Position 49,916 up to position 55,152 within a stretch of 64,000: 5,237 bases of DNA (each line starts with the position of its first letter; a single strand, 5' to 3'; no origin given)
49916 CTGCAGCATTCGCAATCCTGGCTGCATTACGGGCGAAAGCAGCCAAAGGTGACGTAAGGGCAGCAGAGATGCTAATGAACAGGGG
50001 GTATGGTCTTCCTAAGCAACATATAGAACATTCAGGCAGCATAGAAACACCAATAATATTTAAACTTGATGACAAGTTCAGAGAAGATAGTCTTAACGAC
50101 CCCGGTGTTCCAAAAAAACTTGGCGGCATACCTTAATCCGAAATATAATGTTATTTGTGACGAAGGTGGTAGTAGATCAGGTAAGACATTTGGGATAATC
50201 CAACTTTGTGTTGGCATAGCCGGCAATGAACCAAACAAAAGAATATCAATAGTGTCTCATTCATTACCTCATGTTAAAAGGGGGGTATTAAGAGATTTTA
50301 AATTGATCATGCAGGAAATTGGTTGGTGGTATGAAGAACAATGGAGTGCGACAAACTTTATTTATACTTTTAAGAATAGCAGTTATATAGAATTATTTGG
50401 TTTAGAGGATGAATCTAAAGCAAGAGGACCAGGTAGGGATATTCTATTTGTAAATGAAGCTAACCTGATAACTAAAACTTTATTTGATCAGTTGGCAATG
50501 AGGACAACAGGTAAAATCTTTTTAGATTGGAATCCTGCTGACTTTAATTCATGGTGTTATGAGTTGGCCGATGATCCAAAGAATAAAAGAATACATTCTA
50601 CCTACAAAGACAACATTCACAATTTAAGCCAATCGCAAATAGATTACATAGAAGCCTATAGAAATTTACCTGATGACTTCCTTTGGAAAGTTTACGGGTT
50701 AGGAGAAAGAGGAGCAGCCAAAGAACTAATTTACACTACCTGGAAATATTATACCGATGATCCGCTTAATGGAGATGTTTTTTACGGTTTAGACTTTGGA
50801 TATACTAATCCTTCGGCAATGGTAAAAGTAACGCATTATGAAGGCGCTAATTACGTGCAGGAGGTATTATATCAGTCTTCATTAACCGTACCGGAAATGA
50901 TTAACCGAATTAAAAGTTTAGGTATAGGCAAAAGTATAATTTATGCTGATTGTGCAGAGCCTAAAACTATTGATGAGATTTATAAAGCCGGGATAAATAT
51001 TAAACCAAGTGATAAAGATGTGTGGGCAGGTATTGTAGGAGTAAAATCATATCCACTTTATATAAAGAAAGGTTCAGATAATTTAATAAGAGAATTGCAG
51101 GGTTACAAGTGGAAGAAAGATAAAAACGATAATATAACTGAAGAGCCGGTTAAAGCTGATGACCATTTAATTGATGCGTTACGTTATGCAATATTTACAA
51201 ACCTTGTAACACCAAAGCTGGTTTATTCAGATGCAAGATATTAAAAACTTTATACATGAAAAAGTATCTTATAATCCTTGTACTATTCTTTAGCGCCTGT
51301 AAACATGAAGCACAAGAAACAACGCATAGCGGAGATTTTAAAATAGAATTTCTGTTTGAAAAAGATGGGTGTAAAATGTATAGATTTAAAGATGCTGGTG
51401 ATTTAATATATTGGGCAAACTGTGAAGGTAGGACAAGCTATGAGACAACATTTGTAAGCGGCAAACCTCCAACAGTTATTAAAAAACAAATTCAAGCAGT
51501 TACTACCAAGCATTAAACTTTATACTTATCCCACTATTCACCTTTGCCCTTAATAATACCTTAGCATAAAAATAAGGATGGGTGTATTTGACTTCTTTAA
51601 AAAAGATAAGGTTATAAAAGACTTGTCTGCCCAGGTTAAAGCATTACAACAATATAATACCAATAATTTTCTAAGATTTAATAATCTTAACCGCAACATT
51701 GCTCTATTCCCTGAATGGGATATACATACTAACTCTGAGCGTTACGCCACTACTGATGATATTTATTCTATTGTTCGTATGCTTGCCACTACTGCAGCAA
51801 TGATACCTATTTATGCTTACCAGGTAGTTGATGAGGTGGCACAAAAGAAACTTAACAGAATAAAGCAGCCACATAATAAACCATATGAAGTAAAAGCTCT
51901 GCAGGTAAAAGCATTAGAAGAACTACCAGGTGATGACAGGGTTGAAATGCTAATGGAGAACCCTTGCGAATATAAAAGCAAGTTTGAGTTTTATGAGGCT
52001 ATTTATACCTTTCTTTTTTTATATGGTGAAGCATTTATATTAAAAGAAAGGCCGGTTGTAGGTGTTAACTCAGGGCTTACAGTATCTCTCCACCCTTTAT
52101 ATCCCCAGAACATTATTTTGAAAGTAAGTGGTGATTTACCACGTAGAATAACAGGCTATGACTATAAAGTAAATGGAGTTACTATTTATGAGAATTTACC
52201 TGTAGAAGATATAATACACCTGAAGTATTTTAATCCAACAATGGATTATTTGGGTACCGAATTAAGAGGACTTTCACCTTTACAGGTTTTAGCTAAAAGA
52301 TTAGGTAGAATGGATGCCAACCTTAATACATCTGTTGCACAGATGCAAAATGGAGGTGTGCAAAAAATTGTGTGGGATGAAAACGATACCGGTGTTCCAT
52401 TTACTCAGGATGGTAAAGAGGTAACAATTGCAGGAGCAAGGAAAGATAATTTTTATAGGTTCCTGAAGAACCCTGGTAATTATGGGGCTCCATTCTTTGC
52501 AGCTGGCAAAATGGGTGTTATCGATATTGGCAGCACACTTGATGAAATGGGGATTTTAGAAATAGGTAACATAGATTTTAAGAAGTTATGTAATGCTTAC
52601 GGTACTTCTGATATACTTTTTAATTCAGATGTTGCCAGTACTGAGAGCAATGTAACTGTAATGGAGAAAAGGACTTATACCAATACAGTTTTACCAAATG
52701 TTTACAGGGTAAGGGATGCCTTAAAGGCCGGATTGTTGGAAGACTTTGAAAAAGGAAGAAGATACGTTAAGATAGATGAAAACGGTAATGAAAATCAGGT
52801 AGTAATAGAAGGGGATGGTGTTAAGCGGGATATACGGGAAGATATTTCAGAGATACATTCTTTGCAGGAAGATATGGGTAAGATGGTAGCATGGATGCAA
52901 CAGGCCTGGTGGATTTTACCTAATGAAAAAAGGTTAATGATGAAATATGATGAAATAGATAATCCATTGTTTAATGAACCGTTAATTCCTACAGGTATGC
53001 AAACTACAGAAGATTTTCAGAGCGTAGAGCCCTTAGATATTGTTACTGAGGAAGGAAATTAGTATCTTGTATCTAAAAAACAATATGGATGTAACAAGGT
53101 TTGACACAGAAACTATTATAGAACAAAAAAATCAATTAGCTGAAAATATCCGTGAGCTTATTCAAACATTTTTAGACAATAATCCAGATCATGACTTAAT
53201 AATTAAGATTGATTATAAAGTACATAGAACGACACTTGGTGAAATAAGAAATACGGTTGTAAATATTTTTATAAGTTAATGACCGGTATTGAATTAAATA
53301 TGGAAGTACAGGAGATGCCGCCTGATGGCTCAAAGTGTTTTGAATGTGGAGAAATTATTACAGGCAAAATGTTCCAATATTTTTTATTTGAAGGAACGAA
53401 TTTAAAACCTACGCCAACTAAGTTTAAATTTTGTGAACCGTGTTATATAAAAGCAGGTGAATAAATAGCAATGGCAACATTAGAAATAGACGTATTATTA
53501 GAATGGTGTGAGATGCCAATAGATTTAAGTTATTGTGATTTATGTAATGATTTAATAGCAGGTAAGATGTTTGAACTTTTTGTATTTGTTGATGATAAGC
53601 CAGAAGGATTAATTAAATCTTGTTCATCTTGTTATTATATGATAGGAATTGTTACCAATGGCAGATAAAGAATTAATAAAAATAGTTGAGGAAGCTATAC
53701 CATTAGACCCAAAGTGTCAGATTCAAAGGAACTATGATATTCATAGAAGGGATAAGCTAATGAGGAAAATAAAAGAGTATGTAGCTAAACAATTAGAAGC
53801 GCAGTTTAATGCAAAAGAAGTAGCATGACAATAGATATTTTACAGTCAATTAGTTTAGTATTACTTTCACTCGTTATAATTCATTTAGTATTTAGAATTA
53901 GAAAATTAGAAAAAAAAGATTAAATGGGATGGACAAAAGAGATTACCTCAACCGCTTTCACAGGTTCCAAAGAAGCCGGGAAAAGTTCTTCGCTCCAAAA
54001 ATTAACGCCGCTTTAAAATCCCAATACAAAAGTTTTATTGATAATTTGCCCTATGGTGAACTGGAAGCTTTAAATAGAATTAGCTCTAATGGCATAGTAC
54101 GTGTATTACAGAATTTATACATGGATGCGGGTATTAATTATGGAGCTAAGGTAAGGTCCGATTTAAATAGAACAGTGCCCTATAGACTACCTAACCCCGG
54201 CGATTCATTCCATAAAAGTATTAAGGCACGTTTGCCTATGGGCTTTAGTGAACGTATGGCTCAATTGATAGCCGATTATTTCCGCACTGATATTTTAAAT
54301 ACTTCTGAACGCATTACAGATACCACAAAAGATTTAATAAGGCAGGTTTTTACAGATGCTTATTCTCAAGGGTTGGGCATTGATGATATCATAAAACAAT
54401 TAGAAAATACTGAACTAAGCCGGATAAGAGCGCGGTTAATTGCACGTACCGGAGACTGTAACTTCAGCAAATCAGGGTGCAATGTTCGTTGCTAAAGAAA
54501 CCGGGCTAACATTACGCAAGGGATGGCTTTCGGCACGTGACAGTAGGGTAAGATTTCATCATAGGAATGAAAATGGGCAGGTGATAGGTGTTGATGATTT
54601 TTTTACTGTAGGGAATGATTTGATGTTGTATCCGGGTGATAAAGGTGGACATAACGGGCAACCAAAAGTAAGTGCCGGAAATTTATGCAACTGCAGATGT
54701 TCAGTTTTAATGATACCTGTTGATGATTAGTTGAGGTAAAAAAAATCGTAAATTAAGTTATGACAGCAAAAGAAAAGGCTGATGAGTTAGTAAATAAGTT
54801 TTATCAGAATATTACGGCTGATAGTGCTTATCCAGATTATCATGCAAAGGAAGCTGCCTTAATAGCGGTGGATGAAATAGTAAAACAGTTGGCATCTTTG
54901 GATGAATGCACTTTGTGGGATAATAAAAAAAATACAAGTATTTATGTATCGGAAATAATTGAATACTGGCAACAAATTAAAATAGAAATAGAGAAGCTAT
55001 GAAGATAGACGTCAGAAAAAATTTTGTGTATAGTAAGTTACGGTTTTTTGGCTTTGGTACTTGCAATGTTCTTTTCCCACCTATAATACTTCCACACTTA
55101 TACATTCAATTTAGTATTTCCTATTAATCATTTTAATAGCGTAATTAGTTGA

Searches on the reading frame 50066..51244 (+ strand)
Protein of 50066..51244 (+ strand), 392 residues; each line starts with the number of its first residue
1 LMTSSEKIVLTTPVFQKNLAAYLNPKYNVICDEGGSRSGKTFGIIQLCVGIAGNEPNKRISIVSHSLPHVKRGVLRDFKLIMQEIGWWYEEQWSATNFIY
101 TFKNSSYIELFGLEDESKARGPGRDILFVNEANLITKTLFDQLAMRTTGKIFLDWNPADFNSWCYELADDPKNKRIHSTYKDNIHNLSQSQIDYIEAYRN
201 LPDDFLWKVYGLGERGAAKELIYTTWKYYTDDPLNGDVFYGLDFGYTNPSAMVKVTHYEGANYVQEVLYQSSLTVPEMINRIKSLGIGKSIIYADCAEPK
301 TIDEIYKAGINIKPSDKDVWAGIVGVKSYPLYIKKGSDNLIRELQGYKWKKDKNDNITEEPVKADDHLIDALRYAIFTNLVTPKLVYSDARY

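Call 15: search_protein_families(library=phrogs, proteins=[window:50066-51244:+], max_evalue=0.001)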
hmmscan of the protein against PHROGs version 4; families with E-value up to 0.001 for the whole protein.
window:50066-51244:+ (392 aa): 6 families
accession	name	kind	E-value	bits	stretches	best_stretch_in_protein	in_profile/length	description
phrog_2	-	head and packaging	1.1e-40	141.2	1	12-380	265-593/807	terminase large subunit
phrog_5653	-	head and packaging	3.5e-28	99.7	1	237-381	31-182/199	terminase large subunit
phrog_6672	-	head and packaging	1.6e-25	90.3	1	260-378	5-128/145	terminase large subunit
phrog_3717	-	head and packaging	5.6e-14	53.3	1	15-253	11-268/277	terminase large subunit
phrog_10250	-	head and packaging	6.2e-07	30.4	1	238-378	46-214/228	terminase large subunit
phrog_18557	-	head and packaging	0.00058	20.9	0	334-377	28-71/88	terminase large subunit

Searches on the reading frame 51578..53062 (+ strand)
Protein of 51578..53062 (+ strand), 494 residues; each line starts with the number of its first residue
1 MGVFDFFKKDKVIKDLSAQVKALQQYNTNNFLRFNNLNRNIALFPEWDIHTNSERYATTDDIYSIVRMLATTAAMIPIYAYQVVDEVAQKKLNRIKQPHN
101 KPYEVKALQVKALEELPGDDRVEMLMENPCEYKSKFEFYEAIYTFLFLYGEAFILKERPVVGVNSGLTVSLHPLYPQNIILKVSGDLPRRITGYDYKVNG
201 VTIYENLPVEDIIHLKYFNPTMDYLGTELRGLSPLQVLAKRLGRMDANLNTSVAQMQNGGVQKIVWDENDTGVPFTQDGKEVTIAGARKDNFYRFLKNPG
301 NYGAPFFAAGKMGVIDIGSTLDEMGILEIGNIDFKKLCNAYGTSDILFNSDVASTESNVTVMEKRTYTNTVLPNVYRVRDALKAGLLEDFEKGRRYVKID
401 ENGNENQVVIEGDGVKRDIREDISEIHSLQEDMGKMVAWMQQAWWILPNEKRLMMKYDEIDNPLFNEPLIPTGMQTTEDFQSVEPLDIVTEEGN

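Call 10: search_protein_families(library=pfam, proteins=[window:51578-53062:+], max_evalue=0.01)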
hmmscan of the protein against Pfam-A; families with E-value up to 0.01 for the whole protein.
window:51578-53062:+ (494 aa): 1 family
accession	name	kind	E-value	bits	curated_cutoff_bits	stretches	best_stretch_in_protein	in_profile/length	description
PF04860.17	Phage_portal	-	8.9e-34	117.6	39.1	1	62-403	3-289/321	Phage portal protein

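Call 11: find_encoding_contigs(protein=window:51578-53062:+, flank=10000, max_places=6)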
Protein window:51578-53062:+ (494 aa): no gene with exactly this product is on record in the collection.

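Call 21: find_related_loci(query=window:51578-53062:+, collection=viral_contigs, flank=10000)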
Query window:51578-53062:+ (494 aa) in viral_contigs; peptide patterns used: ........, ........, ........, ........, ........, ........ (x = any residue, [..] = any of these).
6 stretches matched a pattern, but none encodes a relative of the query by tblastn (E <= 1e-3).

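Call 22: search_dna_similar(query=window:51578-53062:+, collection=phages, mode=protein, max_rows=15)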
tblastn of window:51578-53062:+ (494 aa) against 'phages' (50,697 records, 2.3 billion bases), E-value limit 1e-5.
Records with a match: 174; places in all: 174; records where one place covers at least 80% of the query: 13.
Best place of each record, by identity: <60% 174.
By first word of the organism name: Mycobacterium 152; Cellulophaga 10; Geobacillus 2; Flavobacterium 2; Idiomarinaceae 2; Marinomonas 2; Alteromonas 1; Parageobacillus 1; Bacillus 1; Synechococcus 1.
By host as written in the record: Mycobacterium smegmatis mc2 155 108; Mycobacterium smegmatis mc2155 17; Mycobacterium smegmatis mc#155 17; Mycobacterium sp. 6; Cellulophaga baltica #12 3; Cellulophaga baltica #18 3; Cellulophaga baltica #17 2; Geobacillus kaustophilus ATCC 8005 2; and 11 more.
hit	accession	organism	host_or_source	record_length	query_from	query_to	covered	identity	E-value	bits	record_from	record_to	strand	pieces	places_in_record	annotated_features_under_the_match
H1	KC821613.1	Cellulophaga phage phi12:1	Cellulophaga baltica #12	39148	56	488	88%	24.7%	3e-20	100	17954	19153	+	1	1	phage portal protein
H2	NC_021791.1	Cellulophaga phage phi12:1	Cellulophaga baltica #12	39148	56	488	88%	24.7%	3e-20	100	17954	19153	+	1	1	portal protein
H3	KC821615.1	Cellulophaga phage phi12:3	Cellulophaga baltica #12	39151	56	488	88%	24.7%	3e-20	100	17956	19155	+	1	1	phage portal protein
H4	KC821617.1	Cellulophaga phage phi17:1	Cellulophaga baltica #17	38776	56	488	88%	24.4%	1e-19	99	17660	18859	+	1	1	phage portal protein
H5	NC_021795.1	Cellulophaga phage phi17:1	Cellulophaga baltica #17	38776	56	488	88%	24.4%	1e-19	99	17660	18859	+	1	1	portal protein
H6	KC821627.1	Cellulophaga phage phi18:2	Cellulophaga baltica #18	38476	56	478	86%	25.0%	3e-20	100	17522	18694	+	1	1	phage portal protein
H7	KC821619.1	Cellulophaga phage phi18:1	Cellulophaga baltica #18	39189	56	478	86%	25.0%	3e-20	100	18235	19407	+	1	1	phage portal protein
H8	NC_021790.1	Cellulophaga phage phi18:1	Cellulophaga baltica #18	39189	56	478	86%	25.0%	3e-20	100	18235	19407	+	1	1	portal protein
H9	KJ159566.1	Geobacillus phage GBK2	Geobacillus kaustophilus ATCC 8005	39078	41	484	90%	23.5%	2e-11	72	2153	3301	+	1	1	portal protein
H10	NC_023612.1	Geobacillus phage GBK2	Geobacillus kaustophilus ATCC 8005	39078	41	484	90%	23.5%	2e-11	72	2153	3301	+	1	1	portal protein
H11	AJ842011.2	Flavobacterium phage 11b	Flavobacterium sp.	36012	56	461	82%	25.2%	4e-24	112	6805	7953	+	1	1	phage portal protein | Phage_portal; Region: Phage portal protein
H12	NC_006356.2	Flavobacterium phage 11b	Flavobacterium sp.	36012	56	461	82%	25.2%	4e-24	112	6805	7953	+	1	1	phage portal protein | Phage_portal; Region: Phage portal protein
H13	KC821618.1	Cellulophaga phage phi10:1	Cellulophaga baltica #10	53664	56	442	78%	24.7%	8e-24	111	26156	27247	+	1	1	phage portal protein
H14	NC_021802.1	Cellulophaga phage phi10:1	Cellulophaga baltica #10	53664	56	442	78%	24.7%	8e-24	111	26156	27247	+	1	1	phage portal protein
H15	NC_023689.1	Mycobacterium phage Lilac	Mycobacterium smegmatis mc2 155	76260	100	467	74%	24.0%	2e-11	73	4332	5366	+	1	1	12: portal protein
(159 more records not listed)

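Call 24: find_homologous_proteins(query=window:51578-53062:+, max_evalue=1e-20)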
Query window:51578-53062:+ (494 aa): 326 proteins with E <= 1e-20 among 7120 candidates; the best 120 are listed.
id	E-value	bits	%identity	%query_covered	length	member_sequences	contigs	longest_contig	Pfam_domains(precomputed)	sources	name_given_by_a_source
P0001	0.0e+0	1127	100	100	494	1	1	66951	PF04860.18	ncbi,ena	-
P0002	7.6e-206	703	63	100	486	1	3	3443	PF04860.18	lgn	-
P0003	1.4e-202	692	62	100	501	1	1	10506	PF04860.18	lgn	-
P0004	2.7e-201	688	63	100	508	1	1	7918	PF04860.18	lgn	-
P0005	3.9e-198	677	61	100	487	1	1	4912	PF04860.18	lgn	-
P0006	2.5e-196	671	62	100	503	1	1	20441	PF04860.18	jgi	-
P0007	1.3e-193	662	60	100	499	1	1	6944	PF04860.18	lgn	-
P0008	7.2e-187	640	59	100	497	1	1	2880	PF04860.18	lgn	-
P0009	7.6e-181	620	58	98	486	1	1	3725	PF04860.18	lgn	-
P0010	1.3e-178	613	61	91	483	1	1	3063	PF04860.18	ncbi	-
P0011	6.1e-171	588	56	100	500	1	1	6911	PF04860.18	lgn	-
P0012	6.4e-170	584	56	100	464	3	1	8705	PF04860.18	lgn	-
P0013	2.0e-168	579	56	93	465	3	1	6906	PF04860.18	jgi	-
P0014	9.8e-168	577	55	100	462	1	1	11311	PF04860.18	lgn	-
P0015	9.8e-167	574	56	98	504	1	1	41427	PF04860.18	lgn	-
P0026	6.8e-158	544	53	100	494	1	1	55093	PF04860.18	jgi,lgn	-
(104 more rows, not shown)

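Call 25: find_encoding_contigs(protein=P0001, flank=10000, max_places=5)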
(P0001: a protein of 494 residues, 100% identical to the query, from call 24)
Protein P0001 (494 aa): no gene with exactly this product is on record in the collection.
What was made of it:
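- On Assembly or sequencing chimera (artefactual join): Reads and the source record were not accessible (calls 11, 25).
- Tried and rejected: It could not be fetched by exact protein look-up (calls 11, 25).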

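Call 26: list_cluster_members(proteins=[P0001])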
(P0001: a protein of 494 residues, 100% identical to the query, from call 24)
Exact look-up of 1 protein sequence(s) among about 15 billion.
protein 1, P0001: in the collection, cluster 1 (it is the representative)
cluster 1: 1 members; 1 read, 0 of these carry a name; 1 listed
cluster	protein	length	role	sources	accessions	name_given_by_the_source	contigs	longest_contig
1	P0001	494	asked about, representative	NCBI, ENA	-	-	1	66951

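Call 28: find_encoding_contigs(protein=P0006, flank=10000, max_places=2)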
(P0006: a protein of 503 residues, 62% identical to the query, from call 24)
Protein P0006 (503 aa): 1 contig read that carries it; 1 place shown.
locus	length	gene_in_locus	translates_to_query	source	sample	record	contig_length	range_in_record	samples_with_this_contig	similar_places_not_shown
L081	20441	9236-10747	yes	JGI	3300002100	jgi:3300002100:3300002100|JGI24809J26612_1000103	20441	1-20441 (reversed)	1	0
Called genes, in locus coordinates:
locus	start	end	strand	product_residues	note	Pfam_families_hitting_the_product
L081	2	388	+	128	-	?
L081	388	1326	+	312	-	PF01555:N6_N4_Mtase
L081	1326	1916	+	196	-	-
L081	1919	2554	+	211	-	PF00145:DNA_methylase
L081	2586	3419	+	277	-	PF14297:Lin1244_N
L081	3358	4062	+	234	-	-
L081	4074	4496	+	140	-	-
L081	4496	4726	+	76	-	-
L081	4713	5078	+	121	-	-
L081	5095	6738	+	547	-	PF01555:N6_N4_Mtase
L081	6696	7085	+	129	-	-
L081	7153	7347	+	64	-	-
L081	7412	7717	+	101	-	-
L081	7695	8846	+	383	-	PF04466:Terminase_3, PF17288:Terminase_3C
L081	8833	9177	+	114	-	PF24963:DUF7768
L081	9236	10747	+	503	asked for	PF04860:Phage_portal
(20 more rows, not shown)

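Call 29: find_encoding_contigs(protein=P0003, flank=10000, max_places=2)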
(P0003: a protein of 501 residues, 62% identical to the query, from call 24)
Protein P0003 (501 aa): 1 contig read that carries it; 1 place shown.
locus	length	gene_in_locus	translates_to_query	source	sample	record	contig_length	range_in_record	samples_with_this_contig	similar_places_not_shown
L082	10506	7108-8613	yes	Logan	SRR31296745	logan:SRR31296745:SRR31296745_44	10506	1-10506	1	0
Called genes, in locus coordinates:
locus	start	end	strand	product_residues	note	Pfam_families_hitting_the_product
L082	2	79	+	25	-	?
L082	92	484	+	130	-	PF24906:Zf_WRKY19 (weak)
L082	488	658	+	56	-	-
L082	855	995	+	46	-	-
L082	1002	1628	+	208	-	PF00145:DNA_methylase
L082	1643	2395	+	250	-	-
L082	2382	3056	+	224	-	-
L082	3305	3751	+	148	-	-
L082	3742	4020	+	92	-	-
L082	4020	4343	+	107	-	PF24963:DUF7768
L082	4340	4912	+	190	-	PF05063:MT-A70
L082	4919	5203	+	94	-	-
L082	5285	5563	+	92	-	-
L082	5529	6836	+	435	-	PF03237:Terminase_6N (weak), PF04466:Terminase_3 (weak)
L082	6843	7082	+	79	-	-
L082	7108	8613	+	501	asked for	PF04860:Phage_portal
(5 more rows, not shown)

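Call 30: find_encoding_contigs(protein=P0026, flank=10000, max_places=2)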
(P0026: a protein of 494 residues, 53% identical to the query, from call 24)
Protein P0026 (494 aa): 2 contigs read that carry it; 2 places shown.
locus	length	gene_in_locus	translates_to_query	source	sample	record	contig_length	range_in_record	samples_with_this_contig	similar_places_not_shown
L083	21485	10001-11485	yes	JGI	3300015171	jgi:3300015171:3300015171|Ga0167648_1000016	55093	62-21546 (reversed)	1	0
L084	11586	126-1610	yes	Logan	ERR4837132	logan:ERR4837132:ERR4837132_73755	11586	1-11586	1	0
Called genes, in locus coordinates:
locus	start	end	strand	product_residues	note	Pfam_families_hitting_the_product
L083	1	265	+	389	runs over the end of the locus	PF14297:Lin1244_N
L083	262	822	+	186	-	-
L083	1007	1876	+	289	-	PF01507:PAPS_reduct (weak)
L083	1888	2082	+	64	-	-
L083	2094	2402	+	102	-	-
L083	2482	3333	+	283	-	PF00589:Phage_integrase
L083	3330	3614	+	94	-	-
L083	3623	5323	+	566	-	-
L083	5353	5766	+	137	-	-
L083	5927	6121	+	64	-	-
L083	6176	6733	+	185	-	-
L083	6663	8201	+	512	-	PF03237:Terminase_6N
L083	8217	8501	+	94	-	-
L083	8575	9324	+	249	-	-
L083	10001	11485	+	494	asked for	PF04860:Phage_portal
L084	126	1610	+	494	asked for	PF04860:Phage_portal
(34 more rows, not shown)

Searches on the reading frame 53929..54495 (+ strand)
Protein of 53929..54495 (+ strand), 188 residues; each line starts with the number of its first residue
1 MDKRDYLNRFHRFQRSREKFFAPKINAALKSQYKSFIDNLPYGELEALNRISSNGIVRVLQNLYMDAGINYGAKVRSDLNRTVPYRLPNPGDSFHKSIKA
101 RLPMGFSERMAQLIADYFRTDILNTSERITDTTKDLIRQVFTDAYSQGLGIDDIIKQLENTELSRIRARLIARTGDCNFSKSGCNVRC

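Call 10: search_protein_families(library=pfam, proteins=[window:53929-54495:+], max_evalue=0.01)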
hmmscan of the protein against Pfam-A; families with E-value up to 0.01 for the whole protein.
window:53929-54495:+ (188 aa): 1 family
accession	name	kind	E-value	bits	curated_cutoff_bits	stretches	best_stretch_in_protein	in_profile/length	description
PF04233.19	Phage_Mu_F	-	0.0073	17.5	29.6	0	137-175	3-43/112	Phage Mu protein F like protein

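Call 50: list_cluster_members(proteins=[window:53929-54492:+, window:54760-54999:+, window:58441-58809:-, window:60146-61084:+, window:60852-61868:-, window:60852-61847:-, window:63054-63575:-, window:63054-63569:-, window:56784-57008:+, window:55965-56138:-])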
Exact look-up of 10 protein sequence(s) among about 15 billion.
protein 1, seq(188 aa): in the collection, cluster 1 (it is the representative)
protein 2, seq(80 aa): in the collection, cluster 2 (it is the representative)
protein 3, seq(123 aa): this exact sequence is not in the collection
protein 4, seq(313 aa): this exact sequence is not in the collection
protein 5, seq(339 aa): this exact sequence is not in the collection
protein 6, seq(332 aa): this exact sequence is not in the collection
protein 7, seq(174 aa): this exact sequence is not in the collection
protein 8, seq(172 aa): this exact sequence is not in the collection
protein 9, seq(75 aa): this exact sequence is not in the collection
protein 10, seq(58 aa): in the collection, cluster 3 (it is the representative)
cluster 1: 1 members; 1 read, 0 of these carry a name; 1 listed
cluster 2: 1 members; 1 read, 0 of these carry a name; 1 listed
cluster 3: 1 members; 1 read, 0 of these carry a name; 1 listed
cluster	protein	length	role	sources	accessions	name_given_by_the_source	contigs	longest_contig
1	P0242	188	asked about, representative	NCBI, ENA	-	-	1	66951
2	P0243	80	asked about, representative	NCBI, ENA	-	-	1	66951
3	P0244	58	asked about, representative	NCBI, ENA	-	-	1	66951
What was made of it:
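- The literal frameshifted phage ORFs are on one NCBI/ENA contig of 66,951 bp (calls 24, 26, 50).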

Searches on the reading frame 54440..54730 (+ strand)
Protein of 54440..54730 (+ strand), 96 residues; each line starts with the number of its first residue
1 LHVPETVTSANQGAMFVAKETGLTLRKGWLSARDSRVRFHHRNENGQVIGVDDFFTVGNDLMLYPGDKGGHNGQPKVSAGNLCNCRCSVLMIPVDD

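Call 10: search_protein_families(library=pfam, proteins=[window:54440-54730:+], max_evalue=0.01)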
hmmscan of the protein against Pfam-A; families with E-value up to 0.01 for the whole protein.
window:54440-54730:+ (96 aa): 1 family
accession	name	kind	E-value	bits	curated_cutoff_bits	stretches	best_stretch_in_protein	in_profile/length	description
PF04233.19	Phage_Mu_F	-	4.9e-07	30.9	29.6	1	17-89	56-111/112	Phage Mu protein F like protein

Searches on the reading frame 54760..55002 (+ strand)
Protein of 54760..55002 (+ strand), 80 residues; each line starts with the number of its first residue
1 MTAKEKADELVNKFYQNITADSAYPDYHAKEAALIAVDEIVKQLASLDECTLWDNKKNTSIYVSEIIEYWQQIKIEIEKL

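Call 15: search_protein_families(library=phrogs, proteins=[window:54760-55002:+], max_evalue=0.001)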
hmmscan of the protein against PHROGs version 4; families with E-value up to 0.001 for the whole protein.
window:54760-55002:+ (80 aa): 1 family
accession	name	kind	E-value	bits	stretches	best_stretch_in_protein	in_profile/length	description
phrog_21441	-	unknown function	9.2e-13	49.4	1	1-80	1-75/75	-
